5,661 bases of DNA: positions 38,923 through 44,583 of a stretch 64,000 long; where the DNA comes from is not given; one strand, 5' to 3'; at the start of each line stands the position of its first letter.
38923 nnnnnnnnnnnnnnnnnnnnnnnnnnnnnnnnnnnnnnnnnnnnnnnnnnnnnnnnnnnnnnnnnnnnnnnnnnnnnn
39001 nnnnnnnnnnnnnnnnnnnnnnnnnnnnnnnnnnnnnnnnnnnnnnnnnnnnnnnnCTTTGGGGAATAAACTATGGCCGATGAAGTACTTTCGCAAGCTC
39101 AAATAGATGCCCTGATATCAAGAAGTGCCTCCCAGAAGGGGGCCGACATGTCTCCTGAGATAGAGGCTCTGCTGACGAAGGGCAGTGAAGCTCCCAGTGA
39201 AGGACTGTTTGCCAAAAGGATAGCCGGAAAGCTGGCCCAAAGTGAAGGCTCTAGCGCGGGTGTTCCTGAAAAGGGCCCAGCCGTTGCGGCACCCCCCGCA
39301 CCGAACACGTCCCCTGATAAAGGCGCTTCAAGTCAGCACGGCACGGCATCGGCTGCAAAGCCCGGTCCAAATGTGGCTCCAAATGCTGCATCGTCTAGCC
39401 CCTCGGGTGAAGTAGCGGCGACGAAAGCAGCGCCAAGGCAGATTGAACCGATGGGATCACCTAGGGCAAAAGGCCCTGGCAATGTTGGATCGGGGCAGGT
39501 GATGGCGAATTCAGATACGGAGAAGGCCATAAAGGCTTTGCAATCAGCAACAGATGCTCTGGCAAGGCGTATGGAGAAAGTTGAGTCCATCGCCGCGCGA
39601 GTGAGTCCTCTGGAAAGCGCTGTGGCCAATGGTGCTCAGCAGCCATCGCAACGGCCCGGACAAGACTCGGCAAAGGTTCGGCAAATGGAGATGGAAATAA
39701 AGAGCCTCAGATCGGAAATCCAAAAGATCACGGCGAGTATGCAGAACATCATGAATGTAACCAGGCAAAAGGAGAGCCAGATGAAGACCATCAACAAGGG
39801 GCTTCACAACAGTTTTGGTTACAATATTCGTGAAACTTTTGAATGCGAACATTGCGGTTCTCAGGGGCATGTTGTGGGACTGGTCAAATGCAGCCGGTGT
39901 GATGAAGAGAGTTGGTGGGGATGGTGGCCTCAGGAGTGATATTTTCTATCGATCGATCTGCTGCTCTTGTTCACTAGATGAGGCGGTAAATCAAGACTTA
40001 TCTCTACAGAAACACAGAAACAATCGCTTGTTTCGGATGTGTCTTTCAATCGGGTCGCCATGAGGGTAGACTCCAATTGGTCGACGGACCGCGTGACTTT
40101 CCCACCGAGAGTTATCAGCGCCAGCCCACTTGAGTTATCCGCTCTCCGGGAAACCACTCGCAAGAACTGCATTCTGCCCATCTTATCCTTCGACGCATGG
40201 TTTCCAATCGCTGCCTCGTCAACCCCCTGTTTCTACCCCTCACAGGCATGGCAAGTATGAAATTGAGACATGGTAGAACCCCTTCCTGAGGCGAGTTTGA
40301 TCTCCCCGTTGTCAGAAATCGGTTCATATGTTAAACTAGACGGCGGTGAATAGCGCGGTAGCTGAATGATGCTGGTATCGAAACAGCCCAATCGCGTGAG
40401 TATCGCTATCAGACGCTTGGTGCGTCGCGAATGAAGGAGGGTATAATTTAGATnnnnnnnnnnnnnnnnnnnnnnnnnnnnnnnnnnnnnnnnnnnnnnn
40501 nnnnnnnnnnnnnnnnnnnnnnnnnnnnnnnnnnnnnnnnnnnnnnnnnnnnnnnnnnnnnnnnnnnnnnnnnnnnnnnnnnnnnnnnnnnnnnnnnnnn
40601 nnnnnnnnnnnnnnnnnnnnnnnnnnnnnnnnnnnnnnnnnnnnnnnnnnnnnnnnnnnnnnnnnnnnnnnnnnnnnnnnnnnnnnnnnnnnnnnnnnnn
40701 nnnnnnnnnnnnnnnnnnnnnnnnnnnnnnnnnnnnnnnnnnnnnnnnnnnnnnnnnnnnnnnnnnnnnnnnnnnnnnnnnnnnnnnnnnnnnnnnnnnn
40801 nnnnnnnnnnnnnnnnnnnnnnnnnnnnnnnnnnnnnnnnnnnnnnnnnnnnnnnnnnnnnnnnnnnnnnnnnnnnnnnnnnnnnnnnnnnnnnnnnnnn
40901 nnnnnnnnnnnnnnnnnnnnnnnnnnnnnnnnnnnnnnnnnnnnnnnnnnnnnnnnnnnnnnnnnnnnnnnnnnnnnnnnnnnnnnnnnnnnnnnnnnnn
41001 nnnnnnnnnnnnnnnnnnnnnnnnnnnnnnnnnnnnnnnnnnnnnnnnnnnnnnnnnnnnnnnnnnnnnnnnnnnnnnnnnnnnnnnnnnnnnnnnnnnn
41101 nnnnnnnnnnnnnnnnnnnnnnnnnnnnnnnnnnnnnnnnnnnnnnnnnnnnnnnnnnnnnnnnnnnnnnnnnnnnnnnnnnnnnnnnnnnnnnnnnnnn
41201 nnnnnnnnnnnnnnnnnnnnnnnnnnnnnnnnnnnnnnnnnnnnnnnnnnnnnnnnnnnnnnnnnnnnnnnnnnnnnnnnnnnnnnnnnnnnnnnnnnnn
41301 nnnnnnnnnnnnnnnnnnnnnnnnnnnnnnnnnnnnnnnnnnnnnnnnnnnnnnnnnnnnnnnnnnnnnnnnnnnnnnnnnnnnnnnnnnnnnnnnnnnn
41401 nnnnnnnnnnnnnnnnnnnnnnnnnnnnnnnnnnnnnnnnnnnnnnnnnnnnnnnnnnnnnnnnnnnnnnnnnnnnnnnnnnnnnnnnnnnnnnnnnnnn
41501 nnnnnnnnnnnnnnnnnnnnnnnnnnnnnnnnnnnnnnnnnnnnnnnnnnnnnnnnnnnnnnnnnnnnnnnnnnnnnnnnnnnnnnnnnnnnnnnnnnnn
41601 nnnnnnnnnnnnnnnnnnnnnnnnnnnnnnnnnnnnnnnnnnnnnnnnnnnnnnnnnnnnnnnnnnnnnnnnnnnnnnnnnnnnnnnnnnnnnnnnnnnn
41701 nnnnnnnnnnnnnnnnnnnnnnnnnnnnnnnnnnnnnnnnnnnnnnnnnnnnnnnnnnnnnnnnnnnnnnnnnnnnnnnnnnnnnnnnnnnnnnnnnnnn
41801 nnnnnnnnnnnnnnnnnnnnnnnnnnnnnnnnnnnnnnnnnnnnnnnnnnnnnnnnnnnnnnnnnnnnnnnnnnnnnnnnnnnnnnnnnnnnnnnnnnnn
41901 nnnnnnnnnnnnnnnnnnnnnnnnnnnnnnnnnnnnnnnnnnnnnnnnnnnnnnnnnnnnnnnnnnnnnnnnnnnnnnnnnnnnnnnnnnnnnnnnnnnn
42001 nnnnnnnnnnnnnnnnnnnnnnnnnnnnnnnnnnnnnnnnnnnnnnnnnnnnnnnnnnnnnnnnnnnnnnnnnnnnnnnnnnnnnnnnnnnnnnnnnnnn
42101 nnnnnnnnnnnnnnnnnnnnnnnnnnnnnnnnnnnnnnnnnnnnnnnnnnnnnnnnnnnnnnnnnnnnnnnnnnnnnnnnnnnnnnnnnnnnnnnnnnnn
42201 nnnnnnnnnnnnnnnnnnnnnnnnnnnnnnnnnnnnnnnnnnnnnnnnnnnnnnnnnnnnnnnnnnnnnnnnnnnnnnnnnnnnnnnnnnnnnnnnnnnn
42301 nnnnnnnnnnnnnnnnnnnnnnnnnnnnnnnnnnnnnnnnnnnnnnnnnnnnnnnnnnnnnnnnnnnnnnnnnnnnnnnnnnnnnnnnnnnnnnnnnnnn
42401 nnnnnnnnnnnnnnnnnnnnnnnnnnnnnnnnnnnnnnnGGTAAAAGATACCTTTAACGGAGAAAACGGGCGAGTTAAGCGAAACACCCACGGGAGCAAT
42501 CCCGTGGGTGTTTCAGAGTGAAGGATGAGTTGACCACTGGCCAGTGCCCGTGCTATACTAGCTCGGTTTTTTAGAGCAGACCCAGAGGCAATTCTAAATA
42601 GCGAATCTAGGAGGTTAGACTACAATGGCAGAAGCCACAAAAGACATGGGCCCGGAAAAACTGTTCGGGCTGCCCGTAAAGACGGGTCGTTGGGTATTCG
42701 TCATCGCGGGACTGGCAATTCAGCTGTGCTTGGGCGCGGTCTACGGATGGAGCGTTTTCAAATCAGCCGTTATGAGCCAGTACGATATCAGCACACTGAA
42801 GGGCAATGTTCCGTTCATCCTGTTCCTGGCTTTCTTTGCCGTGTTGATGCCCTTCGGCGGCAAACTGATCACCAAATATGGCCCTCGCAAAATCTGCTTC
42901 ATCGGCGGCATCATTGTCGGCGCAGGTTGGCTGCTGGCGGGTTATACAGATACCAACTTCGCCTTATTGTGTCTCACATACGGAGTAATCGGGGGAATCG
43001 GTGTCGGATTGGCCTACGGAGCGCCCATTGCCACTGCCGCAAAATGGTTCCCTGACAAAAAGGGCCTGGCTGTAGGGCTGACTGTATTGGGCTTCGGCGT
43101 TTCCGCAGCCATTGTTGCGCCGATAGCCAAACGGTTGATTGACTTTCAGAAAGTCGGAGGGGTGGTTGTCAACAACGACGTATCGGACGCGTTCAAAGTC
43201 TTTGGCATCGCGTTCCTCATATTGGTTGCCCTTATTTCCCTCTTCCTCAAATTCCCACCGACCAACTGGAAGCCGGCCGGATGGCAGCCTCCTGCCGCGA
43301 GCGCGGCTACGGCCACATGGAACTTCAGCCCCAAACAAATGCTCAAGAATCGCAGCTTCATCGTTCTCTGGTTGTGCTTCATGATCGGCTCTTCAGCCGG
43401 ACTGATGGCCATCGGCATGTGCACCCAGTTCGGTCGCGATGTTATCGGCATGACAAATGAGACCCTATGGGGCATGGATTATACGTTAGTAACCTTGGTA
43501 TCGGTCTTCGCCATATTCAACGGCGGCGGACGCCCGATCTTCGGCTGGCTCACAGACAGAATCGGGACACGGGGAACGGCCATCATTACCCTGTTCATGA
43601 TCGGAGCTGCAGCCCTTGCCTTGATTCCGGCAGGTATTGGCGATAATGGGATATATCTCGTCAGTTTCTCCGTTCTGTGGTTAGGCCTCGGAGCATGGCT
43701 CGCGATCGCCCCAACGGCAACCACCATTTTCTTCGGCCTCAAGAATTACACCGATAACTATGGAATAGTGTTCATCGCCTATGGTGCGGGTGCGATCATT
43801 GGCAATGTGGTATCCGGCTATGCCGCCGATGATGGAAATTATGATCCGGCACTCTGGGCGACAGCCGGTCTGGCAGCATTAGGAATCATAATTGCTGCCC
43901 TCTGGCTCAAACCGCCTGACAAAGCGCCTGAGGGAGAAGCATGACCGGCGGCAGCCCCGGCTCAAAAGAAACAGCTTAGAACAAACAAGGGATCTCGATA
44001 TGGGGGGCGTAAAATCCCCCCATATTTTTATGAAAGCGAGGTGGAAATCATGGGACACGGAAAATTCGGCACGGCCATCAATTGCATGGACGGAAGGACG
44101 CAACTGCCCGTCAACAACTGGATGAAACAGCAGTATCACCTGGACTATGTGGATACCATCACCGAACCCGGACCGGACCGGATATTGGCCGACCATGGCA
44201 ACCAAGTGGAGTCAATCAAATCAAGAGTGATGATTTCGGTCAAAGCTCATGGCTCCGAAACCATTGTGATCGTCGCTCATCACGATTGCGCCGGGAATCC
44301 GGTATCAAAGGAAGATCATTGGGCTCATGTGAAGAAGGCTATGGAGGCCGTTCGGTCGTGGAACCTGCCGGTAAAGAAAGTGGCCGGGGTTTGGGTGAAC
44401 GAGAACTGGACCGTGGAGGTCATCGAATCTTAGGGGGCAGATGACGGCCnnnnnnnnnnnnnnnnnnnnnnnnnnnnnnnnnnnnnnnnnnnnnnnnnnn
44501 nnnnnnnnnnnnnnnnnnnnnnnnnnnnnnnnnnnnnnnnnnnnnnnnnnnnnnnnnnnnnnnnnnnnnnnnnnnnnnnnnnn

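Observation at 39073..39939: Protein combining a FliM-type CheY-P docking peptide with a coiled coil and a C-terminal zinc ribbon, as the last gene of the che cluster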

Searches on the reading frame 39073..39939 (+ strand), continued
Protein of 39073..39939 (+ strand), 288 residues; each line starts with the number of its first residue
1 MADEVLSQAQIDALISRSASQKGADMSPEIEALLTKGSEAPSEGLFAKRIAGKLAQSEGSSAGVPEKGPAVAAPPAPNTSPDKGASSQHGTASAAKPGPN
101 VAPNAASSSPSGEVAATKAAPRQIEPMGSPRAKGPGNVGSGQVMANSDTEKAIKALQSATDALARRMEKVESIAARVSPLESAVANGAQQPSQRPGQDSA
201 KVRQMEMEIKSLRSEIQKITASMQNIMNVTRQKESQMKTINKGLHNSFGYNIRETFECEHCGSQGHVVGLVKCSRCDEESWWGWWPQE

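Call 79: search_protein_families(library=ncbifam, proteins=[L027:18399-19121:-, L027:17939-18403:-, L027:17418-17933:-, L027:10779-11630:-, L027:13158-14897:-, L027:11637-13154:-], max_evalue=0.001)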
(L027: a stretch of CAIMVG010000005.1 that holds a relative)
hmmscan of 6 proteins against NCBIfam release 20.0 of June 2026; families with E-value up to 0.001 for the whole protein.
L027:18399-19121:- (240 aa): 0 families

L027:17939-18403:- (154 aa): 1 family
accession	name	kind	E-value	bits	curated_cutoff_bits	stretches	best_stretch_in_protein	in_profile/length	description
NF052591.1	ArlG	equivalog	5.3e-08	33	110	1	4-140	6-138/148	archaellum stator protein ArlG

L027:17418-17933:- (171 aa): 0 families

L027:10779-11630:- (283 aa): 0 families

L027:13158-14897:- (579 aa): 23 families
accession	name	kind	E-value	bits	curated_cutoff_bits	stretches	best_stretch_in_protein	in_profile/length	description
NF058587.1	archaellum_moto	equivalog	7e-189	628.9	550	1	46-578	3-522/527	archaellum flagellar ATPase motor FlaI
NF053672.1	bindosome_BasE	exception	1.1e-50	172.9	1000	1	181-557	122-492/512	bindosome assembly system ATPase subunit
TIGR03819.1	heli_sec_ATPase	hypoth_equivalog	6.9e-44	150.4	373.15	1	181-446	35-298/340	TadA family conjugal transfer-associated ATPase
TIGR02788.1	VirB11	equivalog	5e-35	121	249.95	2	316-446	134-263/308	P-type DNA transfer ATPase VirB11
TIGR02782.1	TrbB_P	equivalog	1.5e-32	113.2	304.55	1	204-491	17-298/303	P-type conjugative transfer ATPase TrbB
NF010469.0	PRK13894.1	subfamily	2.4e-27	96.1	508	1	203-490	29-311/320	conjugal transfer ATPase TrbB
NF010475.0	PRK13900.1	equivalog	3e-26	92.3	389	1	317-480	151-318/333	type IV secretion system ATPase VirB11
NF010425.0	PRK13851.1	equivalog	5.5e-24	84.7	461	2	317-437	153-272/344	type IV secretion system protein VirB11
NF010407.0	PRK13833.1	subfamily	1.7e-21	77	499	1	207-489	28-303/323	conjugal transfer protein TrbB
NF041000.1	ATPase_ComGA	equivalog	2.4e-20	72.7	300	1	325-451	128-248/267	competence type IV pilus ATPase ComGA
TIGR01420.1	pilT_fam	subfamily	7.5e-18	64.8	319.1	1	326-446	123-240/343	PilT/PilU family type 4a pilus ATPase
NF007755.0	PRK10436.1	equivalog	1.3e-16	60.3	617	1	321-447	215-334/465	type II secretion system protein GspE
TIGR02538.1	type_IV_pilB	equivalog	2.3e-15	56.2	675.65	1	325-447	316-431/564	type IV-A pilus assembly ATPase PilB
TIGR02533.1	type_II_gspE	equivalog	8.4e-15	54.4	630.25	1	329-445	246-356/486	type II secretion system ATPase GspE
TIGR02525.1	plasmid_TraJ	equivalog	8.5e-15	54.6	368.3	1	320-451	144-276/372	plasmid transfer ATPase TraJ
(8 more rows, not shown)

L027:11637-13154:- (505 aa): 3 families
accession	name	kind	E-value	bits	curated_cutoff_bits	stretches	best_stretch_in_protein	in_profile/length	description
NF004703.2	PRK06041.1-1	equivalog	2.2e-118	395.9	570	1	19-499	30-522/525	archaellar assembly protein ArlJ/FlaJ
NF004705.1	PRK06041.1-3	equivalog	6e-67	226.6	400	1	26-500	4-464/465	archaellar assembly protein ArlJ/FlaJ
NF004704.2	PRK06041.1-2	equivalog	2.2e-45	155.4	550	1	23-497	73-553/555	archaellar assembly protein ArlJ/FlaJ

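Call 105: find_encoding_contigs(protein=P0001, flank=10000, max_places=2)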
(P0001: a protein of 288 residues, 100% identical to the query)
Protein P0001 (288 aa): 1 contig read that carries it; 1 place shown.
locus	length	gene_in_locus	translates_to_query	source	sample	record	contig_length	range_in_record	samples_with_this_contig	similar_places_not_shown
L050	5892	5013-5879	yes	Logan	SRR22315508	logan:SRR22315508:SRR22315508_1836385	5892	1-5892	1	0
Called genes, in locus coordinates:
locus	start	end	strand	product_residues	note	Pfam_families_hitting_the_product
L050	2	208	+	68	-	?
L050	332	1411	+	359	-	PF00072:Response_reg, PF01339:CheB_methylest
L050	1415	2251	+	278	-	PF03705:CheR_N, PF01739:CheR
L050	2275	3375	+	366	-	PF13487:HD_5, PF01966:HD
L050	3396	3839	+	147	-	PF00072:Response_reg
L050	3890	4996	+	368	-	PF13487:HD_5, PF01966:HD (weak)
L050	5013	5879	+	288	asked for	-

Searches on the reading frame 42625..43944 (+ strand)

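Call 6: search_protein_families(library=pfam, proteins=[window:42625-43944:+], max_evalue=0.1)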
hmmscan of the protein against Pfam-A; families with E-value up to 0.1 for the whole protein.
window:42625-43944:+ (439 aa): 3 families
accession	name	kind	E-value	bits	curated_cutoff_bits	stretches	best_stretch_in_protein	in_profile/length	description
PF07690.21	MFS_1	-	3e-32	112.3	33.4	2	43-368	17-319/347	Major Facilitator Superfamily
PF13347.12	MFS_2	-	2.9e-05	23.2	27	1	173-357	163-310/427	MFS/sugar transport protein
PF23262.1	NFD4_C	-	0.0082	16.4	27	1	237-401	11-164/215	NFD4, C-terminal domain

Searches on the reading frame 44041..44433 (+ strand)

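Call 6: search_protein_families(library=pfam, proteins=[window:44041-44433:+], max_evalue=0.1)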
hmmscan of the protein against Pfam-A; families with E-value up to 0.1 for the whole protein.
window:44041-44433:+ (130 aa): 3 families
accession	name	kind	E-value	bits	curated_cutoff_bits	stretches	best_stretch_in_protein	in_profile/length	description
PF20393.3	Pro_CA_2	-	4.8e-53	179.1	30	1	7-128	3-124/125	Putative carbonic anhydrase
PF00484.24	Pro_CA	-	0.015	16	25.7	1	53-107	31-87/156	Carbonic anhydrase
PF01210.29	NAD_Gly3P_dh_N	-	0.015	15.7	23.1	1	3-78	4-76/158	NAD-dependent glycerol-3-phosphate dehydrogenase N-terminus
